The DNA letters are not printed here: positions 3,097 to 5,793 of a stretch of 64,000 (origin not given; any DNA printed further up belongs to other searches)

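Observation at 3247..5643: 798-aa protein with central glycine-zipper helix: possible membrane-active partner or non-canonical immunity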

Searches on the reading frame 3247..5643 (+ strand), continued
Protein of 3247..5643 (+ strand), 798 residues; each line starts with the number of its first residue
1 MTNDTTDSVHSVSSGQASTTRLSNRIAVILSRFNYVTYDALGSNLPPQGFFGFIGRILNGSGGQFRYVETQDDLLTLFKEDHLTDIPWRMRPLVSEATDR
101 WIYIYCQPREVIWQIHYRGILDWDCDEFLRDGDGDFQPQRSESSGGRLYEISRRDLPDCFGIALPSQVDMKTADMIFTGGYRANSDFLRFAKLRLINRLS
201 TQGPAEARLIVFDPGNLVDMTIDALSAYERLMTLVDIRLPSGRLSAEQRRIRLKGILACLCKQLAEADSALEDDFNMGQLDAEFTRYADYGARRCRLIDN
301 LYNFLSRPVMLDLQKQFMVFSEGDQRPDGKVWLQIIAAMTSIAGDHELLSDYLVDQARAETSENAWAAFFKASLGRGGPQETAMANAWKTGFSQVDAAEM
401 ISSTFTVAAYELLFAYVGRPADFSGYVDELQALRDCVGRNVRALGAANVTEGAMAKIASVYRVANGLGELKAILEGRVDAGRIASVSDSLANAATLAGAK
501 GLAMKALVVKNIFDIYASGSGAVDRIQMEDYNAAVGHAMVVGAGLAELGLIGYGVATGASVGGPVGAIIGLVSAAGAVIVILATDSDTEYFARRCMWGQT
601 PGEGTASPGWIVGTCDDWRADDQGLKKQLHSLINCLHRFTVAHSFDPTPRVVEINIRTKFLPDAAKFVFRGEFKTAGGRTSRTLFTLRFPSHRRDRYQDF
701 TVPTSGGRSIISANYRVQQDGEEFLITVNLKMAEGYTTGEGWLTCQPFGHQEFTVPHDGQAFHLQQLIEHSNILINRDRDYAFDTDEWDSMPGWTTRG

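Call 21: search_protein_families(library=pfam, proteins=[P0019, P0020, P0021, P0022, P0024, P0025, P0026, P0037, P0044, P0046], max_evalue=0.01)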
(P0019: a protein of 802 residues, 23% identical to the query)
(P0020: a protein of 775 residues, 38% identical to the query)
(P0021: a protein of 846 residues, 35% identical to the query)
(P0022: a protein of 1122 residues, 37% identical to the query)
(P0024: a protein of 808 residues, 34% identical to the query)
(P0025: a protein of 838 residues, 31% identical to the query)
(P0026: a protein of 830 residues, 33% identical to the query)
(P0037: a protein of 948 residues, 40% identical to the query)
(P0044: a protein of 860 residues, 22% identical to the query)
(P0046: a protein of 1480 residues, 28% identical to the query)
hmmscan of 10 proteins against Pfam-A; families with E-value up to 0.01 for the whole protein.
P0019 (802 aa): 0 families

P0020 (775 aa): 0 families

P0021 (846 aa): 0 families

P0022 (1122 aa): 1 family
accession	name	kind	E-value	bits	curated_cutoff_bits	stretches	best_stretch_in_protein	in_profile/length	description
PF19458.4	DUF5995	-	2.5e-10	40.4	27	1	23-224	21-213/225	Family of unknown function (DUF5995)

P0024 (808 aa): 0 families

P0025 (838 aa): 0 families

P0026 (830 aa): 0 families

P0037 (948 aa): 0 families

P0044 (860 aa): 0 families

P0046 (1480 aa): 0 families

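Call 24: find_homologous_proteins(query=A1, max_evalue=0.001)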
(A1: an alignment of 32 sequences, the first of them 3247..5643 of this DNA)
Query A1 (32 sequences) (798 aa, profile of the alignment): 8 proteins with E <= 0.001 among 8000 candidates.
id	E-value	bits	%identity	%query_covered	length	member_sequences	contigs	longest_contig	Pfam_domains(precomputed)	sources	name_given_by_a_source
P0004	1.0e-234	800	39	99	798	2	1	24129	-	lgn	-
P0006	2.3e-230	785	39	99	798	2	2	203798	-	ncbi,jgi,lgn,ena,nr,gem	ncbi:MAG: hypothetical protein CVT49_00185 [candidate division Zixibacteria bacterium HGW-Zixibacter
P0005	2.8e-226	772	39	99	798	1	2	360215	-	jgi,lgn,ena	-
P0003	9.3e-224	763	40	99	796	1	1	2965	-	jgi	jgi:hypothetical protein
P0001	2.3e-217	742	67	99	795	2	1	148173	-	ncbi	-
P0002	4.9e-210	718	62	100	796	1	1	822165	-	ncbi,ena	-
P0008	4.0e-208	712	33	99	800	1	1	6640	-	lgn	-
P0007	2.1e-192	660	33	99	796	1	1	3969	-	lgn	-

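Call 27: find_related_loci(query=A2, collection=genome_contigs, flank=10000)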
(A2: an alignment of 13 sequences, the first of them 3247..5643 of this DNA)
Query A2 (798 aa) in genome_contigs; peptide patterns used: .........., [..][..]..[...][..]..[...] (x = any residue, [..] = any of these).
190 stretches matched a pattern; 8 encode a relative of the query (tblastn E <= 1e-3); 8 distinct loci.
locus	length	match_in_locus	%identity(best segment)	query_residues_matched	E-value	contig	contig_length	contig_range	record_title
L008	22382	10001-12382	67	1-794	0e+0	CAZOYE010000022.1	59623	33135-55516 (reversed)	MAG TPA_asm: uncultured Ignavibacteria bacterium isolate SRP323723_co1_129 genome assembly, contig: NODE_433_length_5962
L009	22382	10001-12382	66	1-794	0e+0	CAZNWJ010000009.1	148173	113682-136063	MAG TPA_asm: uncultured Ignavibacteria bacterium isolate binchicken_co16_17 genome assembly, contig: NODE_145_length_148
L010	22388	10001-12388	62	1-798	0e+0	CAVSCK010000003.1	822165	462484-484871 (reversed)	MAG: uncultured bacterium isolate MFD05942.bin.1.428 genome assembly, contig: contig_5694, whole genome shotgun sequence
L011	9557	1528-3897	39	7-795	2e-178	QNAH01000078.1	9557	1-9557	MAG: Candidatus Zixiibacteriota bacterium isolate B117_G9 B117_Guay9_scaffold_09323, whole genome shotgun sequence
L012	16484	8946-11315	39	7-795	4e-178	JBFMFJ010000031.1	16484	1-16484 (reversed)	MAG: Candidatus Zixiibacteriota bacterium isolate MAG268 MAG268_31, whole genome shotgun sequence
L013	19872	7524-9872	39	12-795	5e-177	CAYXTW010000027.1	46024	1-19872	MAG TPA_asm: uncultured Ignavibacteriaceae bacterium isolate binchicken_co89_533 genome assembly, contig: NODE_1000_leng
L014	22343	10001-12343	34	13-794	1e-130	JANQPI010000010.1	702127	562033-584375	MAG: Candidatus Zixiibacteriota bacterium isolate IP29b_bin.158 k99_2253204, whole genome shotgun sequence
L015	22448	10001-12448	32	2-793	3e-112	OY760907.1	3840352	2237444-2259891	MAG: uncultured candidate division Zixibacteria bacterium isolate 2d357583-1faf-4436-89ad-6f0e4817d39a genome assembly,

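Call 32: find_related_loci(query=L004:21469-22395:+, collection=metagenome_contigs, flank=10000)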
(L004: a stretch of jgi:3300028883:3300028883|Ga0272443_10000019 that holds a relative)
Query L004:21469-22395:+ (308 aa) in metagenome_contigs; peptide patterns used: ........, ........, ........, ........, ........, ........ (x = any residue, [..] = any of these).
76 stretches matched a pattern; 21 encode a relative of the query (tblastn E <= 1e-3); 21 distinct loci.
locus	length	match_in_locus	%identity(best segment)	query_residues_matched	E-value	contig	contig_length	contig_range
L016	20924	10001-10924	100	1-308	0e+0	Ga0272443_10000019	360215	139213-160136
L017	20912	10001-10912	74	1-304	1e-155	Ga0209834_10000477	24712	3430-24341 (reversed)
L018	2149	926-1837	57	1-304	3e-129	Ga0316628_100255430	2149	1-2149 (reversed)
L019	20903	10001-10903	52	6-304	1e-106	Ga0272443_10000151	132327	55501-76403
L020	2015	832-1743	48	1-304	2e-107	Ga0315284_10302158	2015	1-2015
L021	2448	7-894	49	9-304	3e-105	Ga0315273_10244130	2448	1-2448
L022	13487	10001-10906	46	1-304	5e-98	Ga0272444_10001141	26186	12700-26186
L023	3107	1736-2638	46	1-304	4e-96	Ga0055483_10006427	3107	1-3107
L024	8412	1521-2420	46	2-304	2e-90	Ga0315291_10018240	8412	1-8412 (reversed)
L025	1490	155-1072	44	1-304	2e-96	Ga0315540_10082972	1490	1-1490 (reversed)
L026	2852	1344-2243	44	2-304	3e-90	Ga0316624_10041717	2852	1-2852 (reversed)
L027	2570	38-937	45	5-305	5e-90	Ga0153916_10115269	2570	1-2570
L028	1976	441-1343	43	1-304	1e-90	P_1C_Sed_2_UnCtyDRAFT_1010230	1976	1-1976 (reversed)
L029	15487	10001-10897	43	6-304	6e-86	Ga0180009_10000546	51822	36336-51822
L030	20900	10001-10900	39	4-304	3e-78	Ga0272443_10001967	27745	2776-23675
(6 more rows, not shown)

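Call 35: search_protein_families(library=pfam, proteins=[L016:10993-12468:+, L016:12485-13414:+, L016:13439-15649:+, L016:15688-16218:+, L004:3688-7161:+, L004:7158-8408:+, L004:8419-8859:+, L004:8856-9980:+, L001:11482-12396:+, L002:13301-14434:+], max_evalue=0.05)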
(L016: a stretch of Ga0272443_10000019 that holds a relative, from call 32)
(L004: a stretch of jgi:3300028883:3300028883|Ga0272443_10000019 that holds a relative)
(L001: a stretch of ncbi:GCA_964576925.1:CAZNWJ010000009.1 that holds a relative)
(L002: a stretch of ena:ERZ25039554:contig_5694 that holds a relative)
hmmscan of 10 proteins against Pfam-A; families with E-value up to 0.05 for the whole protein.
L016:10993-12468:+ (491 aa): 0 families

L016:12485-13414:+ (309 aa): 0 families

L016:13439-15649:+ (736 aa): 2 families
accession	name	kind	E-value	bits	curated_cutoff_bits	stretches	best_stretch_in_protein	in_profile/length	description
PF19993.5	DO-GTPase2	-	4.8e-06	26.8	27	1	38-241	3-204/226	Double-GTPase 2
PF14331.11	IcmF-related_N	-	0.0047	16.7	25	1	183-228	49-94/259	IcmF-related N-terminal domain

L016:15688-16218:+ (176 aa): 0 families

L004:3688-7161:+ (1157 aa): 2 families
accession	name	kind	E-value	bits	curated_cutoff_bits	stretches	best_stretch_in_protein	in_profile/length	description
PF00691.25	OmpA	-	8.1e-05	23.3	27.2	1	76-120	15-61/98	OmpA family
PF25162.1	DUF7827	-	0.0099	16.4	27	1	380-432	46-99/120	Domain of unknown function (DUF7827)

L004:7158-8408:+ (416 aa): 2 families
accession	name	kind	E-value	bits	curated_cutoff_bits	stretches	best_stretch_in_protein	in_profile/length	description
PF13360.13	PQQ_2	-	1.9e-05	24.9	27.6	0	97-152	168-223/233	Outer membrane protein assembly factor BamB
PF18975.6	DUF5711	-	0.00048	19.9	26.3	0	98-130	28-60/344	Family of unknown function (DUF5711)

L004:8419-8859:+ (146 aa): 2 families
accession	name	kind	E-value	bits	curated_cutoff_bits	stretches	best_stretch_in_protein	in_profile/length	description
PF08786.17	DcrB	-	1.5e-12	48.2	27.2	1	10-136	4-127/127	DcrB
PF18933.6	PsbP_2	-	0.00023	21.7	27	1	8-138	54-183/184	PsbP-like protein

L004:8856-9980:+ (374 aa): 2 families
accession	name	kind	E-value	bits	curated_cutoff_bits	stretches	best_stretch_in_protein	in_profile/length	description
PF17802.7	SpaA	-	6.3e-05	23.5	23.1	1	239-289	3-57/91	Prealbumin-like fold domain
PF13620.12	CarboxypepD_reg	-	0.002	18.9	32.3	1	243-289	6-53/82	Carboxypeptidase regulatory-like domain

L001:11482-12396:+ (304 aa): 0 families

L002:13301-14434:+ (377 aa): 0 families

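Call 43: predict_structure(alignment_id=A3)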
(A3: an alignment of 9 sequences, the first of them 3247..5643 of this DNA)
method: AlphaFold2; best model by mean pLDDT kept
length: 798 residues; sequences in the alignment: 9
mean_pLDDT: 61.0   pTM: 0.58
mean pLDDT of the five models: 61.0, 59.4, 54.7, 53.9, 52.5
residues with pLDDT >= 90: 28; 70-90: 320; 50-70: 171; < 50: 279
segments of 3 or more residues with pLDDT < 50: 1-96, 141-148, 181-189, 191-206, 417-421, 466-481, 491-585, 600-606, 771-785
pLDDT, mean of each block of 10 residues (from residue 1): 26 25 33 32 28 32 29 34 34 48 83 78 77 73 44 68 86 78 44 43 49 74 68 69 76 79 64 61 63 62 73 84 80 88 67 86 90 86 85 76 77 56 63 74 55 54 50 42 51 42 42 38 31 29 29 26 26 27 49 59 50 75 85 77 84 82 76 87 79 66 79 84 82 87 83 78 76 40 57 62
secondary structure, 60 per line:
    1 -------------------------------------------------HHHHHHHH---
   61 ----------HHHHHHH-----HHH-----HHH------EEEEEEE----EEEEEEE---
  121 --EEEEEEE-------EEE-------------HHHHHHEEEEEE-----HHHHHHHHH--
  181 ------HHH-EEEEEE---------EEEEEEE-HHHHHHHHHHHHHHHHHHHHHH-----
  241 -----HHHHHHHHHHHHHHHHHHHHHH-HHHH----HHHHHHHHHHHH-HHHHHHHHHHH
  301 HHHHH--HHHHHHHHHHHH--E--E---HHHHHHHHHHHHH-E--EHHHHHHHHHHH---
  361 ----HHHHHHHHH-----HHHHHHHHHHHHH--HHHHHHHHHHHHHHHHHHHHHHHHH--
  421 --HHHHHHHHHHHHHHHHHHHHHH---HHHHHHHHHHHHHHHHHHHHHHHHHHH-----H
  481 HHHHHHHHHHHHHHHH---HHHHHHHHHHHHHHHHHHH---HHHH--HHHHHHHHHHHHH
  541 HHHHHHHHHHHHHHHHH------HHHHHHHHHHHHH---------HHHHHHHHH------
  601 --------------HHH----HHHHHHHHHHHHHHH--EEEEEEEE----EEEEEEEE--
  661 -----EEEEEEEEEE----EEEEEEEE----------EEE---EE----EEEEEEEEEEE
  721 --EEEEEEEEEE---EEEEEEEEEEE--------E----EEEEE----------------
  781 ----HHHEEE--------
elements in order (helices of 4 or more, strands of 3 or more residues): H50-57 H71-77 E100-106 E111-117 E123-129 E137-139 H153-158 E159-164 H170-178 E191-196 E206-212 H214-235 H246-267 H269-272 H277-288 H290-305 H308-319 H329-341 H347-357 H365-373 H379-391 H394-418 H423-444 H448-474 H480-496 H500-518 H522-525 H528-557 H564-576 H586-594 H622-636 E639-646 E651-658 E666-675 E680-687 E698-700 E710-720 E723-732 E736-746 E760-764 E788-790

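Call 72: find_encoding_contigs(protein=P0025, flank=10000, max_places=1)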
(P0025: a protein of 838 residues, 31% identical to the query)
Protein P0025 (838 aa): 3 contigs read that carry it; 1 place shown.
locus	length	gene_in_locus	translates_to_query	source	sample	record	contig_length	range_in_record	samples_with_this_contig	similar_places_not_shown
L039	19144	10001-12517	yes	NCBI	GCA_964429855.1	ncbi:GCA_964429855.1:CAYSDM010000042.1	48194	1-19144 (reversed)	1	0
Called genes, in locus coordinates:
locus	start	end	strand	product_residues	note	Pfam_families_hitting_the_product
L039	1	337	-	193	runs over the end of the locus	PF01965:DJ-1_PfpI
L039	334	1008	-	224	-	PF00697:PRAI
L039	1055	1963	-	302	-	PF02775:TPP_enzyme_C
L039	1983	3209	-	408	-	PF01855:POR_N, PF17147:PFOR_II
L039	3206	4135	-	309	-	PF01558:POR, PF12797:Fer4_2 (faint), PF13237:Fer4_10 (weak), PF14697:Fer4_21, PF12838:Fer4_7 (faint), PF25160:LdpA_Fe-S-bd (faint), PF00037:Fer4 (weak)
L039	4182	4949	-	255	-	PF01209:Ubie_methyltran (faint), PF02353:CMAS (weak), PF05175:MTS, PF13489:Methyltransf_23, PF13847:Methyltransf_31, PF08241:Methyltransf_11, PF08242:Methyltransf_12, PF13649:Methyltransf_25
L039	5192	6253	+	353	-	PF08240:ADH_N, PF16912:Glu_dehyd_C, PF00107:ADH_zinc_N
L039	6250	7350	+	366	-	PF08240:ADH_N, PF16912:Glu_dehyd_C (weak), PF00107:ADH_zinc_N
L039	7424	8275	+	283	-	PF13489:Methyltransf_23, PF01135:PCMT (weak), PF01209:Ubie_methyltran, PF13847:Methyltransf_31, PF08241:Methyltransf_11, PF08242:Methyltransf_12, PF13649:Methyltransf_25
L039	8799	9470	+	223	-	-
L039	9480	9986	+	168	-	-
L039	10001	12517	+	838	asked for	-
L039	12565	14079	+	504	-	PF13620:CarboxypepD_reg, PF17210:SdrD_B (weak)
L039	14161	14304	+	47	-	-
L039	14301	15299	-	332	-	PF01408:GFO_IDH_MocA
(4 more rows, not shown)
